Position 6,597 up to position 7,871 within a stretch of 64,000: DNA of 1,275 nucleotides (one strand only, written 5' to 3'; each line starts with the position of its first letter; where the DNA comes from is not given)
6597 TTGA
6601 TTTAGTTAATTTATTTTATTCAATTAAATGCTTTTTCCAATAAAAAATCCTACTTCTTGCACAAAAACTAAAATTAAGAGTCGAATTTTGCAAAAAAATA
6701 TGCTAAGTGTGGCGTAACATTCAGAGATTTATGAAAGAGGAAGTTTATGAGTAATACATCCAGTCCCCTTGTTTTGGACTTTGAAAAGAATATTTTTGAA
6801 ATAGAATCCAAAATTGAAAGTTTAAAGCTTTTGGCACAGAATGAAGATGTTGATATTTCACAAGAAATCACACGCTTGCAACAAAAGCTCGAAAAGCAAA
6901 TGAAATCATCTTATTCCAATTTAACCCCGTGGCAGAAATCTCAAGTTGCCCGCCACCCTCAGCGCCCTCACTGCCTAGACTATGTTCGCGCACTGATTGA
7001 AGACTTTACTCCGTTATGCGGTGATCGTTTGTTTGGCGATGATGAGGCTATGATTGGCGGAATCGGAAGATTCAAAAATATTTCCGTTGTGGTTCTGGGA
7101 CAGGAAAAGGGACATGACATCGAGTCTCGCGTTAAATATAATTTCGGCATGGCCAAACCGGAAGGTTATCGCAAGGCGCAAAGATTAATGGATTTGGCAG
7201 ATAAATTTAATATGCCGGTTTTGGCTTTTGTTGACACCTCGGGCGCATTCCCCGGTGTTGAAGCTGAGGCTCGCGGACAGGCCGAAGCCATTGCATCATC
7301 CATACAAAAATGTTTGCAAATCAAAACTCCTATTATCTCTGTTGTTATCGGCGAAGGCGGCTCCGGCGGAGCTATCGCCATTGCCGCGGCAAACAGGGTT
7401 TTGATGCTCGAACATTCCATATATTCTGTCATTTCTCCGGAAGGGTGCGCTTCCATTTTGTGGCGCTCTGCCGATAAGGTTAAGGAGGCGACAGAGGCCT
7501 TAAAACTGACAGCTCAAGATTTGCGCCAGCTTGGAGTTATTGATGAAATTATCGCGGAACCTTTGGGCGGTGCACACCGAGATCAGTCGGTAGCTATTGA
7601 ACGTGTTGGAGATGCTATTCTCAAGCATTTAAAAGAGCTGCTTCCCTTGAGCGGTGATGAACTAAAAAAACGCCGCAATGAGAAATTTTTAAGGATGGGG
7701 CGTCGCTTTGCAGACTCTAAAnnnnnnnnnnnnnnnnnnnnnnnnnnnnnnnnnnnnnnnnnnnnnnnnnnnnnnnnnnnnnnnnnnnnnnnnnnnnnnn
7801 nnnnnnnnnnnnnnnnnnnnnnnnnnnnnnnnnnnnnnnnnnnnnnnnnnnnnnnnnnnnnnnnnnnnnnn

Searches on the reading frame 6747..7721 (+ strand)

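Call 56: search_protein_families(library=pfam, proteins=[window:6747-7721:+], max_evalue=0.0001)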
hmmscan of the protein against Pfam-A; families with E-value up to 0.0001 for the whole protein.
window:6747-7721:+ (325 aa): 2 families
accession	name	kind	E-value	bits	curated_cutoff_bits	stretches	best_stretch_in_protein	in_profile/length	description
PF03255.19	ACCA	-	3.9e-144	480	23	1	10-318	2-310/310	Acetyl co-enzyme A carboxylase carboxyltransferase-like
PF01039.27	Carboxyl_trans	-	2.5e-18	66.4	22.3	1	101-252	283-429/493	Carboxyl transferase domain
